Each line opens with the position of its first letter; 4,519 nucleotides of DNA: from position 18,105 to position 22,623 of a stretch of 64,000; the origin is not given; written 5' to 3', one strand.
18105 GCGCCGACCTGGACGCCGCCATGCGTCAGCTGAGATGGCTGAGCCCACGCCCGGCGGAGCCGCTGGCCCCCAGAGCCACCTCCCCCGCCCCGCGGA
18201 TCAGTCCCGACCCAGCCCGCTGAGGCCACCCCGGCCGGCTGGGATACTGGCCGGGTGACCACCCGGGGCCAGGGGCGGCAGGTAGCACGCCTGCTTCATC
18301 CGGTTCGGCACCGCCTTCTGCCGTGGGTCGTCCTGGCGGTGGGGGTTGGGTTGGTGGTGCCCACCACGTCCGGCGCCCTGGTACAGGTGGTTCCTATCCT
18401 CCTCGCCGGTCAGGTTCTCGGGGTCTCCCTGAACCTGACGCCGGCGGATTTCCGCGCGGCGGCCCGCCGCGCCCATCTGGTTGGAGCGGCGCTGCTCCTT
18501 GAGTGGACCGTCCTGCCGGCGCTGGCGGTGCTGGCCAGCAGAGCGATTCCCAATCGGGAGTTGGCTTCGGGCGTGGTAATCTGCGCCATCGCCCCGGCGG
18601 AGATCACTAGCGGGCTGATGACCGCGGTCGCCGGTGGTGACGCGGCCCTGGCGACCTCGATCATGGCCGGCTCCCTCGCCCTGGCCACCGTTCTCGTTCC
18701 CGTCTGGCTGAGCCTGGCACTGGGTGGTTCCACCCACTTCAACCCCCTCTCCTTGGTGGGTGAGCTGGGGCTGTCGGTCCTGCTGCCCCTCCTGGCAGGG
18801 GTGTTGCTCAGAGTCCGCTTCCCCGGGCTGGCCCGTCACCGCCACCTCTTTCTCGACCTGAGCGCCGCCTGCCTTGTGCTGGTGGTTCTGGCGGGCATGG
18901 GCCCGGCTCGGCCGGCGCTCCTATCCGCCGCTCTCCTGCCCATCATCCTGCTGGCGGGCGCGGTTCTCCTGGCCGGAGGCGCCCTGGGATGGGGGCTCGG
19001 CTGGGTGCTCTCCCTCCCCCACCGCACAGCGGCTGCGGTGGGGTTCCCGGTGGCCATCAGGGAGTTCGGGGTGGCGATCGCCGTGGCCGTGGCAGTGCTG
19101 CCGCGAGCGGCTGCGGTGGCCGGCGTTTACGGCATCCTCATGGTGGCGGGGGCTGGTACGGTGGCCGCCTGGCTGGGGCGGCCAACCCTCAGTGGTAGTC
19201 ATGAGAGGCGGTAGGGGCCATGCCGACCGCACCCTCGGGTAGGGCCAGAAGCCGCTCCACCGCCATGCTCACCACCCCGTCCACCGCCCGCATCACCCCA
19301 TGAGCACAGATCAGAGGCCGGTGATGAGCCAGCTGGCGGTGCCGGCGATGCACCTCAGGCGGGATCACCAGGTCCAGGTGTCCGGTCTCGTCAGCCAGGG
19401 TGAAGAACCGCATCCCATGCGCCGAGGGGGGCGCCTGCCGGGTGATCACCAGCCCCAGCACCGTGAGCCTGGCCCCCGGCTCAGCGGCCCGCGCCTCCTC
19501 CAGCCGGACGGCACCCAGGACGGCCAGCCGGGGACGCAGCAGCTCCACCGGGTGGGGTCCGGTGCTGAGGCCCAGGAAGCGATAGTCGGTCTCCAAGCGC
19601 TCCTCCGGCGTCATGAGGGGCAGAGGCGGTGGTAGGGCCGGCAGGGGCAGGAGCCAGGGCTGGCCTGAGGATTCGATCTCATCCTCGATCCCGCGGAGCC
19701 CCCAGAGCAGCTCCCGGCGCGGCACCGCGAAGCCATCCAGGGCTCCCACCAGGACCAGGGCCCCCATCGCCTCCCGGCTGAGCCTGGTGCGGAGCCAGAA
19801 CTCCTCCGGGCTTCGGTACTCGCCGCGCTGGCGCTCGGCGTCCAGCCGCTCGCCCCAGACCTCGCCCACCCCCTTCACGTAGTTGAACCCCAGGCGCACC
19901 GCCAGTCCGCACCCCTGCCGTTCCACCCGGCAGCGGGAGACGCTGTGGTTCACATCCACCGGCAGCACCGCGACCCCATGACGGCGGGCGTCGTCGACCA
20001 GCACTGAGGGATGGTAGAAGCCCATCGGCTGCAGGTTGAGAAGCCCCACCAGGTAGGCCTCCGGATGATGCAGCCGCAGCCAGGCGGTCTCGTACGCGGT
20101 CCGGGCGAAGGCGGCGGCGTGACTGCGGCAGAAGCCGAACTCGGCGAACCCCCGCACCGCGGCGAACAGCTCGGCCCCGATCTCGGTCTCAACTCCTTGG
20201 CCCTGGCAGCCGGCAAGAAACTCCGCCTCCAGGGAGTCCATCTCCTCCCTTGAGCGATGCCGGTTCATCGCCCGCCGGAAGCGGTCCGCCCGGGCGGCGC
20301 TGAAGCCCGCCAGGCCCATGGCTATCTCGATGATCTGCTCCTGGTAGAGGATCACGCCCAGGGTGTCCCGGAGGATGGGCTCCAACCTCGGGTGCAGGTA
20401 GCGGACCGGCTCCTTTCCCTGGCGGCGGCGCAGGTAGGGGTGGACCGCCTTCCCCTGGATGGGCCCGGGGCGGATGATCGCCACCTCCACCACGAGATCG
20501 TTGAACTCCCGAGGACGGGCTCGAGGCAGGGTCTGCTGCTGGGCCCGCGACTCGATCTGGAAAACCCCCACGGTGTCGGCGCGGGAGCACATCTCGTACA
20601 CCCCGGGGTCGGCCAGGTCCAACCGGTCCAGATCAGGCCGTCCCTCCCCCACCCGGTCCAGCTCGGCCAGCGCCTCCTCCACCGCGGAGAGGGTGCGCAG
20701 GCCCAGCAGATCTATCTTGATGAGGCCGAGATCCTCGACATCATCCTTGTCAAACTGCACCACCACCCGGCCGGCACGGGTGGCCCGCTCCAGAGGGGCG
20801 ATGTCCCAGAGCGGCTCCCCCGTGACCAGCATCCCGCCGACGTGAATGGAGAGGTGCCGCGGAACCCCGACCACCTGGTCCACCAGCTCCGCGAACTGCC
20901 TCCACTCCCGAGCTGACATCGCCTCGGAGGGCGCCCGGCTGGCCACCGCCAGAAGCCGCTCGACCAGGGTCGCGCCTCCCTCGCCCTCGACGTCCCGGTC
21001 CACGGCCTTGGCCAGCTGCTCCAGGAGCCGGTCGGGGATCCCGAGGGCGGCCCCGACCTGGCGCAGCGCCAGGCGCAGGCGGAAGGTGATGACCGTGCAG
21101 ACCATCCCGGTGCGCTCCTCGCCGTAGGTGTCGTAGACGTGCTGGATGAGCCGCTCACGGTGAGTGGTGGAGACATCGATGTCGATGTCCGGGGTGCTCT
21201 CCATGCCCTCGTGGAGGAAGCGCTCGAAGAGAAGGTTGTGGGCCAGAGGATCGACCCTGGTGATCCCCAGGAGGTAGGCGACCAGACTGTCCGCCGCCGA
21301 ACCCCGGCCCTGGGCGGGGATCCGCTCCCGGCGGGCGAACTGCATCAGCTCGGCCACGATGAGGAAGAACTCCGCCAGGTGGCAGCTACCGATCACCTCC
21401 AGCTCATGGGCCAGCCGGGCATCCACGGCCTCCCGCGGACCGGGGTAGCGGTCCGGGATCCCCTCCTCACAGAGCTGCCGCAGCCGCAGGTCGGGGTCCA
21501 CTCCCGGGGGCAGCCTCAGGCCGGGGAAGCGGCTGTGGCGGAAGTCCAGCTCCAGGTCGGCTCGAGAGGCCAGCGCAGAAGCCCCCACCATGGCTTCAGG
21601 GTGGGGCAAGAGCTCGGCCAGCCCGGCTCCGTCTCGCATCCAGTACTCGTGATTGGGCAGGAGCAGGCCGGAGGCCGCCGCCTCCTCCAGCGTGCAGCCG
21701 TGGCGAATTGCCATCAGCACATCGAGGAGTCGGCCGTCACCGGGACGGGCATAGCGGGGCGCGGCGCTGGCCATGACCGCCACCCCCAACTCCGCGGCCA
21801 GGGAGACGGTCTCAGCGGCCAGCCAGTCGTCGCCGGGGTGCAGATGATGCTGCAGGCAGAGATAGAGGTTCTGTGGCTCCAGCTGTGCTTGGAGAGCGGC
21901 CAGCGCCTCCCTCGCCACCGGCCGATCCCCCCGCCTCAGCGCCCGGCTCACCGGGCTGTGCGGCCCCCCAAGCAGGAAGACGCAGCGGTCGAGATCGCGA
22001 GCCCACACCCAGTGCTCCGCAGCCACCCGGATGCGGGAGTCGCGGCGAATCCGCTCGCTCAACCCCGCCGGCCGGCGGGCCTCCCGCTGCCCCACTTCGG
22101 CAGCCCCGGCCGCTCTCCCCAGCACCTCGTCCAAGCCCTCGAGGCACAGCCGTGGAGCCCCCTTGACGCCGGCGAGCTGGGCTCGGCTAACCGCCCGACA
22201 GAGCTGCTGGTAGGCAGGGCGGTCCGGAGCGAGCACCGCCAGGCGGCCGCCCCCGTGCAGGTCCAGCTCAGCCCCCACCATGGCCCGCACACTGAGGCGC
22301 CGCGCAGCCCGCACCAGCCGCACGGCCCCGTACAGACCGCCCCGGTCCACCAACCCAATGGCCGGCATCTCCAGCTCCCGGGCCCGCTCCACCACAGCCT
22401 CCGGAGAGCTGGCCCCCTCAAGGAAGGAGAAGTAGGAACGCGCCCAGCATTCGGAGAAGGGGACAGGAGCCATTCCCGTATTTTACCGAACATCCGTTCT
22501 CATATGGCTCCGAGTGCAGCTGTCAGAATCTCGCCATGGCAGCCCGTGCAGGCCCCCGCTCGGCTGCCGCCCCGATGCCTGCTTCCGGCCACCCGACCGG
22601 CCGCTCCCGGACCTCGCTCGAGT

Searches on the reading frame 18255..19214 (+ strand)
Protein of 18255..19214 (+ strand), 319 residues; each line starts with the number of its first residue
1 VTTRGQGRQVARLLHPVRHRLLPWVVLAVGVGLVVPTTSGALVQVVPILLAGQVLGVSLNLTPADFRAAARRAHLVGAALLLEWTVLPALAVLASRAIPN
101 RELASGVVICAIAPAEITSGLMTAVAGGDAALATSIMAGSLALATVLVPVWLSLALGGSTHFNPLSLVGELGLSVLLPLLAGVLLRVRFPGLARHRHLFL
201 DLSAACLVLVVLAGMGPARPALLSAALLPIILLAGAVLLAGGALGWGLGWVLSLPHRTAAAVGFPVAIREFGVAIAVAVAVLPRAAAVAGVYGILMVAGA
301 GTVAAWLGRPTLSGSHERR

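Call 66: search_protein_families(library=pfam, proteins=[window:18255-19214:+], max_evalue=0.00001)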
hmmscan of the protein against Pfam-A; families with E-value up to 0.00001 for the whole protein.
window:18255-19214:+ (319 aa): 2 families
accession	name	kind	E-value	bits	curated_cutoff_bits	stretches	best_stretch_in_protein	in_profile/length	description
PF01758.21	SBF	-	9.7e-18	65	24.3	1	48-211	2-177/191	Sodium Bile acid symporter family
PF13593.11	SBF_like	-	5.1e-15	56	25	1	58-265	45-263/313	SBF-like CPA transporter family (DUF4137)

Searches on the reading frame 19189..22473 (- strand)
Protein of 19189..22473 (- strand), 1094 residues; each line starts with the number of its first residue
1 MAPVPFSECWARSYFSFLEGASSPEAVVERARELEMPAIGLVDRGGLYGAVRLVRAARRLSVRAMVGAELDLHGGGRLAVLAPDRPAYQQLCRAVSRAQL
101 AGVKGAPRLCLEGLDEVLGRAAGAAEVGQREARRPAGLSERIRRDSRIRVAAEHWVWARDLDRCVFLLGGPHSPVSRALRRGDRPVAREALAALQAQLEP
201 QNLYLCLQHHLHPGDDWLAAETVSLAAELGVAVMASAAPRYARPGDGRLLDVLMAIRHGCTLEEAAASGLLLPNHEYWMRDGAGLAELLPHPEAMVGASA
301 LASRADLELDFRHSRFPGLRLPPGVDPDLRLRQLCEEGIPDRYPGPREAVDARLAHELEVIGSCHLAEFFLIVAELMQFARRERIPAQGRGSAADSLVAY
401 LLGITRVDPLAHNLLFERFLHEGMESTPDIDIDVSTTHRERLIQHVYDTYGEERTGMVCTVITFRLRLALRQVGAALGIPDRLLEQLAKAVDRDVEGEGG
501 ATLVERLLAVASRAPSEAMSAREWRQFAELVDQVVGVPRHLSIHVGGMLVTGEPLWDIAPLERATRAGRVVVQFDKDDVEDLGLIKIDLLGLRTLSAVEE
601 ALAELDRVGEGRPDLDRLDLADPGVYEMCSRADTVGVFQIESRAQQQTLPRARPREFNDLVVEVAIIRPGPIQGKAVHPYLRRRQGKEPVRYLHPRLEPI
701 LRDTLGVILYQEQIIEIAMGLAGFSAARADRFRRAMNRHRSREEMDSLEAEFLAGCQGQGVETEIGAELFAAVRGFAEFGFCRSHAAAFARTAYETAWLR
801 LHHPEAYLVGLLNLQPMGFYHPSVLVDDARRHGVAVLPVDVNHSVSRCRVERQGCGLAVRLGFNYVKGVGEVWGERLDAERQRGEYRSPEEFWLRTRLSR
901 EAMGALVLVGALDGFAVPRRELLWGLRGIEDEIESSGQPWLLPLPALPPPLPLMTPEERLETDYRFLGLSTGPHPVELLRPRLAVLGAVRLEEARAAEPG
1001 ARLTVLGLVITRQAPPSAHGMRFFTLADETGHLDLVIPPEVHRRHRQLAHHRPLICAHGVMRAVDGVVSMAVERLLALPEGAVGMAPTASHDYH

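Call 66: search_protein_families(library=pfam, proteins=[window:19189-22473:-], max_evalue=0.00001)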
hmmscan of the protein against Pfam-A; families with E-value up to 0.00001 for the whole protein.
window:19189-22473:- (1094 aa): 4 families
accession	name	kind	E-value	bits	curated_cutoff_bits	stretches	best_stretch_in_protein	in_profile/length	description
PF07733.18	DNA_pol3_alpha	-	8.4e-74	248.9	23.9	1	331-591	3-260/260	Bacterial DNA polymerase III alpha NTPase domain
PF17657.6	DNA_pol3_finger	-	7.8e-53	178.6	22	1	594-759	1-165/166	Bacterial DNA polymerase III alpha subunit finger domain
PF14579.12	HHH_6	-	1.7e-19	70.3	25.6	1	833-922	1-90/90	Helix-hairpin-helix motif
PF02811.25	PHP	-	1.3e-17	65.1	26.4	1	12-208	5-162/164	PHP domain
